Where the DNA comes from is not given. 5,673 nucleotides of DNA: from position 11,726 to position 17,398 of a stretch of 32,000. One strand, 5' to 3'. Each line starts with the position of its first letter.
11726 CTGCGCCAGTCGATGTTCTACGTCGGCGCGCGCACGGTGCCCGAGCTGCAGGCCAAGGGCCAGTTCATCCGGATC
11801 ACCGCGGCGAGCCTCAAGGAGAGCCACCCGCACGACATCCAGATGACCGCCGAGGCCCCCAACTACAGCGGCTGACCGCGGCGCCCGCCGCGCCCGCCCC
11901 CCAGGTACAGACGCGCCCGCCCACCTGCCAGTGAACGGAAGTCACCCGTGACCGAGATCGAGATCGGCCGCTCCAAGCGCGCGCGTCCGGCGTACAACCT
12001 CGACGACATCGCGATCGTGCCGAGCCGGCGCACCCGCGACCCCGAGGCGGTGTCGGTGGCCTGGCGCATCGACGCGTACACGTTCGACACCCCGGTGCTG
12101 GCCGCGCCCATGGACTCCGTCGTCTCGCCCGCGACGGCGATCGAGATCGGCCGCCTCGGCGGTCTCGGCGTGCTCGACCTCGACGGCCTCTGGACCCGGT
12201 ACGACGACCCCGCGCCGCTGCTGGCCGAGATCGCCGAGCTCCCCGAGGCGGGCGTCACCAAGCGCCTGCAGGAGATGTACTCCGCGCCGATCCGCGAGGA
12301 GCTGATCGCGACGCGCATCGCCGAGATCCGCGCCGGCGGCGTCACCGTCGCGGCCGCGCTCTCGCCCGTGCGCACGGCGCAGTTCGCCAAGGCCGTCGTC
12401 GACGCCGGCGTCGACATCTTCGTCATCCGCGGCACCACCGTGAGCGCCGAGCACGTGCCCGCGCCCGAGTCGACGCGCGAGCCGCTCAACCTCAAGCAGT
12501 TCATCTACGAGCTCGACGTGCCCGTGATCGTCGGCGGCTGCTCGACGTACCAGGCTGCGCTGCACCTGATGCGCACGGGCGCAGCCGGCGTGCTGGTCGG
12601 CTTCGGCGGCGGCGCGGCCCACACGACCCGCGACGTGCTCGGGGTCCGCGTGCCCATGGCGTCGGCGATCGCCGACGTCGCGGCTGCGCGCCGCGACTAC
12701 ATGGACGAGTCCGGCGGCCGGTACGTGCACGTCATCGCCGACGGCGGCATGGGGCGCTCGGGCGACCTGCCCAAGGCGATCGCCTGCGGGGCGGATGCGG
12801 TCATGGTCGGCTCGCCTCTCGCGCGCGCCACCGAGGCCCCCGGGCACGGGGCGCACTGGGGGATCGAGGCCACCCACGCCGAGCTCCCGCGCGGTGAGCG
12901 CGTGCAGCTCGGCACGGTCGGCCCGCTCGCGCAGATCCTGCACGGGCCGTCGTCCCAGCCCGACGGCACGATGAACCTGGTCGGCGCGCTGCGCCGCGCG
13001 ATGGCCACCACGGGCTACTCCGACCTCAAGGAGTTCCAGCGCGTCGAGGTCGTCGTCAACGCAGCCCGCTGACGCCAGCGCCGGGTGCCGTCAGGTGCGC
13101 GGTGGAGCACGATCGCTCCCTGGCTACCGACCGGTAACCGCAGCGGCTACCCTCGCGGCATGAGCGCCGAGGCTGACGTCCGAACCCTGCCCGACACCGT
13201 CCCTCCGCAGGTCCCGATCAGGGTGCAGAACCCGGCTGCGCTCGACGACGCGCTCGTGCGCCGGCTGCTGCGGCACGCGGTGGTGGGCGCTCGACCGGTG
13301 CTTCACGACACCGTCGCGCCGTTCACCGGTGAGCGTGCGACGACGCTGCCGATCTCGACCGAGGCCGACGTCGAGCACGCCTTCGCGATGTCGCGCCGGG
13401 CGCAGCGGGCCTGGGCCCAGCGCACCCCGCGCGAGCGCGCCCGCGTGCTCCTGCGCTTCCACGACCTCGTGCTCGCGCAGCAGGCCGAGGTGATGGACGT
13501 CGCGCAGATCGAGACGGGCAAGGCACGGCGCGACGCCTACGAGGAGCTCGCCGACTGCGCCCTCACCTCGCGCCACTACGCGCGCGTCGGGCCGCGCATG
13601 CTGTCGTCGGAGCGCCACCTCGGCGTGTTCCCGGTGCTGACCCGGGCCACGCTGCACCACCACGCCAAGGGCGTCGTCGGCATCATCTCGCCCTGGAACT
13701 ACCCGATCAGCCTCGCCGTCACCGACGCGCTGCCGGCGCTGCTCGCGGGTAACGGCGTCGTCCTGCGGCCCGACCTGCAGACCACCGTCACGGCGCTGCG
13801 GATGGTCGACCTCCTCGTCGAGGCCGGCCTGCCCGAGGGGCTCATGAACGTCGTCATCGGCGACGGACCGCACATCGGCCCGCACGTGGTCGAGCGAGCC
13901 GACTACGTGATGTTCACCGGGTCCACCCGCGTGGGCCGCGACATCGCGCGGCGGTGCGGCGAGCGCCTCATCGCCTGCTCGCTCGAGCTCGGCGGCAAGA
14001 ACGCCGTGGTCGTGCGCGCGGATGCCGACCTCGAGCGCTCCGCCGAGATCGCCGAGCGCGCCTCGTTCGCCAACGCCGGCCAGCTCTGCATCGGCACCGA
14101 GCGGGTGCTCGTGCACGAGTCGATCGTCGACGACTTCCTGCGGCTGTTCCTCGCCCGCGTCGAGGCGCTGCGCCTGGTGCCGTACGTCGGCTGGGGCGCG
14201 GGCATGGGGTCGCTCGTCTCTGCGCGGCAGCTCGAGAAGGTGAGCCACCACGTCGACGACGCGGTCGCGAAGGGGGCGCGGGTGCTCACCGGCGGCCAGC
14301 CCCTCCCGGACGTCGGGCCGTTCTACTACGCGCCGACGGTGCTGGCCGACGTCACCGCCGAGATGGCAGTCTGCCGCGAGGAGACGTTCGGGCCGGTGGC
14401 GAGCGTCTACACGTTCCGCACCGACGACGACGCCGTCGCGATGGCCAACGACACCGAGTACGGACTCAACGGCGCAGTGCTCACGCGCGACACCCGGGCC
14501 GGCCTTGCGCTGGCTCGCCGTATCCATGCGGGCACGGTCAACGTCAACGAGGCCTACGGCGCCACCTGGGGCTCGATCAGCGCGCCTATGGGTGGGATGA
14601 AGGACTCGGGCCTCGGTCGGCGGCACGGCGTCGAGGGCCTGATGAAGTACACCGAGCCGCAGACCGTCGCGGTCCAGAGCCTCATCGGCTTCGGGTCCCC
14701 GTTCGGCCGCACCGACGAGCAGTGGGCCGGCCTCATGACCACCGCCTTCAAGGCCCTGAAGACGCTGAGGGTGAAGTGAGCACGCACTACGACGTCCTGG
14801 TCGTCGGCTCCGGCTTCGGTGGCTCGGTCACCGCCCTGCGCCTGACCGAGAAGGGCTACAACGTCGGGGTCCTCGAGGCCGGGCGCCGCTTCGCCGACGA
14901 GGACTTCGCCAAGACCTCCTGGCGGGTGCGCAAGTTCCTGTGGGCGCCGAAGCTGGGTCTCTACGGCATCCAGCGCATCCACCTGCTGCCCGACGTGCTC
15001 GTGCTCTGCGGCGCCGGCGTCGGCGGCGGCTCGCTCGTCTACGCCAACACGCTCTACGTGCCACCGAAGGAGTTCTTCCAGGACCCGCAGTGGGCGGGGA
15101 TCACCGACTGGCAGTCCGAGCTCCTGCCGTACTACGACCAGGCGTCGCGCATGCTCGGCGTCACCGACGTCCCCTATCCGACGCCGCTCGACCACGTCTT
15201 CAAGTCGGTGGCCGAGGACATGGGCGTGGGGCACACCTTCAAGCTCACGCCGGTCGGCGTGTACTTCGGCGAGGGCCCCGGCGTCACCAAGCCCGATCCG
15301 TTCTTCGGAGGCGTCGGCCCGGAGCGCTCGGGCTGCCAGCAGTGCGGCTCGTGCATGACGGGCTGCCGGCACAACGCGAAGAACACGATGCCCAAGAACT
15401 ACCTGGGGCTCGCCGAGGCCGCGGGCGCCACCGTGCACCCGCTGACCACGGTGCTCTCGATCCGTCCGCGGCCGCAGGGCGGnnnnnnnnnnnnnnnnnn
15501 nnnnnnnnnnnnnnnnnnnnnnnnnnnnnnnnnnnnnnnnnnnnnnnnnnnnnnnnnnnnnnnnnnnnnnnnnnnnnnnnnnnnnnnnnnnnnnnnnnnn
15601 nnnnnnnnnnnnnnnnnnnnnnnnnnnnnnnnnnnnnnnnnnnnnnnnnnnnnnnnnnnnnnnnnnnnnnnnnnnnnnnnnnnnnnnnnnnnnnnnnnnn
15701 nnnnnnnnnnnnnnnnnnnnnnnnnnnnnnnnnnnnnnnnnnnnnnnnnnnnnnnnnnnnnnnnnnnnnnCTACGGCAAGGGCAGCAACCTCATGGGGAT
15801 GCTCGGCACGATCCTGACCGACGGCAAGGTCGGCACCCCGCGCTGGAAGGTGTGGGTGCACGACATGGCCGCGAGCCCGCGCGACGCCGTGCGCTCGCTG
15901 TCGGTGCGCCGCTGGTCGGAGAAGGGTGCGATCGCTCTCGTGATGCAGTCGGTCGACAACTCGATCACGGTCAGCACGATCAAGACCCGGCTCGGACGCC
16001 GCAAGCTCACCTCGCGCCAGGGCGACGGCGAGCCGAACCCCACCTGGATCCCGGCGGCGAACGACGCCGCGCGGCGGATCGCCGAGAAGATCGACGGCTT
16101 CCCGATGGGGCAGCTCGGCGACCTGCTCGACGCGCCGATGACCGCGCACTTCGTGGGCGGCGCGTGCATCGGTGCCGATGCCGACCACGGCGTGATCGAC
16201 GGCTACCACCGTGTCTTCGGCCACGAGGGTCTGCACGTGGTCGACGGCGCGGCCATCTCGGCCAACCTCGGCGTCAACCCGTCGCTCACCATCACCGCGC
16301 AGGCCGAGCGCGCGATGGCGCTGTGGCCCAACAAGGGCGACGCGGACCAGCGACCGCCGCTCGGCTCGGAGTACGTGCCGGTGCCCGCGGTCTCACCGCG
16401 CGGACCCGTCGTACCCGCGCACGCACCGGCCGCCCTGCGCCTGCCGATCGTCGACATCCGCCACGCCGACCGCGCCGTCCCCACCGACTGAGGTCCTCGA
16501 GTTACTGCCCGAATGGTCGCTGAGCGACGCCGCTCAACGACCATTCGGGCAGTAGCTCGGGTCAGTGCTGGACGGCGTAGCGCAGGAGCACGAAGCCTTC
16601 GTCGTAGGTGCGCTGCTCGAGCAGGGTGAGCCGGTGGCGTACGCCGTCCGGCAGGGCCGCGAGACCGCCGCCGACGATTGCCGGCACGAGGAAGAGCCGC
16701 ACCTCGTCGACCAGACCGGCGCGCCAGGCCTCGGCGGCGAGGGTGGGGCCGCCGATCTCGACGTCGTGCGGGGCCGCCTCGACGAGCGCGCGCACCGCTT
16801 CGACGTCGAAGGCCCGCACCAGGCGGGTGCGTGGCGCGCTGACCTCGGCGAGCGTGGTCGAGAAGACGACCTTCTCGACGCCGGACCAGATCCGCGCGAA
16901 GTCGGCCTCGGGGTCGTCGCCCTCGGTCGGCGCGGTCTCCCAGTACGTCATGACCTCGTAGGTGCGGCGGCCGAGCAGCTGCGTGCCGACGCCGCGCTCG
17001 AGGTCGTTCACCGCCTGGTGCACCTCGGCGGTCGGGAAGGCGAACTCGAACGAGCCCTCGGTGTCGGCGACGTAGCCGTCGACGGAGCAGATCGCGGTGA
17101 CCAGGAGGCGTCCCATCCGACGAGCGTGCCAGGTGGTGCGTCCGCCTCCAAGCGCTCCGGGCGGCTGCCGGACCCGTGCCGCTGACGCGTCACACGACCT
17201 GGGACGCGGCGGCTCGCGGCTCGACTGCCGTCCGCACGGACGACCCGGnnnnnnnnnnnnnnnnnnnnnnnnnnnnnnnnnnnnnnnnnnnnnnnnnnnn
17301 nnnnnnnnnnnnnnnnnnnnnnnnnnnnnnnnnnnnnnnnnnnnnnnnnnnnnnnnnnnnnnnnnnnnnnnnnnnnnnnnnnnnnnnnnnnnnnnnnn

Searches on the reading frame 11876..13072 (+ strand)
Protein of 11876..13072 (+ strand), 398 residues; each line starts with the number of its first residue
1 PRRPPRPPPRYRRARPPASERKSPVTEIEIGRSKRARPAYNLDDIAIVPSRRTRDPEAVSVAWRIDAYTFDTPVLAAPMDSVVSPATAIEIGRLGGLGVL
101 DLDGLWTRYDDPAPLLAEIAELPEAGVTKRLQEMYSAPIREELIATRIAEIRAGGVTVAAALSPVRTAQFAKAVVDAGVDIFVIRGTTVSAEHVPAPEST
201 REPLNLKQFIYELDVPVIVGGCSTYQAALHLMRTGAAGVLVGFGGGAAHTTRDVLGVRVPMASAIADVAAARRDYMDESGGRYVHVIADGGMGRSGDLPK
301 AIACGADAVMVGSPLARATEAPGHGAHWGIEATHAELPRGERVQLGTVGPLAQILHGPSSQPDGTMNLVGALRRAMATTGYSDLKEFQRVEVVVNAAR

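Call 17: search_protein_families(library=pfam, proteins=[window:11876-13072:+], max_evalue=0.0001)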
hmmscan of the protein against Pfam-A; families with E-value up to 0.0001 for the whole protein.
window:11876-13072:+ (398 aa): 4 families
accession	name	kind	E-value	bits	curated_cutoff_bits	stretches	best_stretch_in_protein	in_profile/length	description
PF00478.31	IMPDH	-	5.8e-41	141.1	25.6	1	40-324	2-248/345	IMP dehydrogenase / GMP reductase domain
PF01070.24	FMN_dh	-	3.7e-09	36.5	24.9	1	205-324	209-314/350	FMN-dependent dehydrogenase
PF03060.21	NMO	-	1.2e-06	28.6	28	0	284-327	194-237/331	Nitronate monooxygenase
PF05690.20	ThiG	-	5.7e-06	26.3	23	0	284-321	176-213/247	Thiazole biosynthesis protein ThiG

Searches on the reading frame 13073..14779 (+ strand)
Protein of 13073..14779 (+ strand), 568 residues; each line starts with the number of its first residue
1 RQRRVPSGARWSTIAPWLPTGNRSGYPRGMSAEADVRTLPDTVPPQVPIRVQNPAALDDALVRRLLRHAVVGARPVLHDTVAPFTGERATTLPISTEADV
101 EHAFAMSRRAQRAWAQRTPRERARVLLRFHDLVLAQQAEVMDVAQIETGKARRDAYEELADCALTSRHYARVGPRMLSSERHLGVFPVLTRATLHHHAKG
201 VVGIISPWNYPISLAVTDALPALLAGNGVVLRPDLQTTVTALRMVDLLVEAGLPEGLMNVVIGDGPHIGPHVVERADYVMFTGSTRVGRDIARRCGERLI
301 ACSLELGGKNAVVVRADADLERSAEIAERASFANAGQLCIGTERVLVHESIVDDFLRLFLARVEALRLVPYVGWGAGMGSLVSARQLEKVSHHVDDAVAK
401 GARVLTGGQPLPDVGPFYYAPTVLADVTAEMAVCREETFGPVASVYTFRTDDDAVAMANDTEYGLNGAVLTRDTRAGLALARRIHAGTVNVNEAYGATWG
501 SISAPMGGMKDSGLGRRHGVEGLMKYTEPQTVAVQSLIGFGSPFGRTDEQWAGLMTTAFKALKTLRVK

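Call 19: search_protein_families(library=pfam, proteins=[window:13073-14779:+], max_evalue=0.0001)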
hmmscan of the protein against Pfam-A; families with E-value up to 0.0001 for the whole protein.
window:13073-14779:+ (568 aa): 1 family
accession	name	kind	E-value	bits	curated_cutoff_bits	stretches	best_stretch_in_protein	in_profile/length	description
PF00171.27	Aldedh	-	3.5e-135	451.6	23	1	79-532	10-461/461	Aldehyde dehydrogenase family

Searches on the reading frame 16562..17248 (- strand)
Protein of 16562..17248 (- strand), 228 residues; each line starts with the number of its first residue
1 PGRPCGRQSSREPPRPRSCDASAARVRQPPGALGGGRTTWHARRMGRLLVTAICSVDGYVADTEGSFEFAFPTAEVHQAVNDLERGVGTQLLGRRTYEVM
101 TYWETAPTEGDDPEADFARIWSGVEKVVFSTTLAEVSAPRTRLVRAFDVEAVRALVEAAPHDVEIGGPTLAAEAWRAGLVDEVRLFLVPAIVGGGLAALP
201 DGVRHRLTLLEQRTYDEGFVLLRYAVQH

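Call 19: search_protein_families(library=pfam, proteins=[window:16562-17248:-], max_evalue=0.0001)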
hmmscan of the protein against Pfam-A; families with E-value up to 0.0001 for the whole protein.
window:16562-17248:- (228 aa): 1 family
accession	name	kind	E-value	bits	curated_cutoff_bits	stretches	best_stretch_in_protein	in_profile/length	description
PF01872.23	RibD_C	-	8.6e-16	58.8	24.1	1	49-221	4-197/197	RibD C-terminal domain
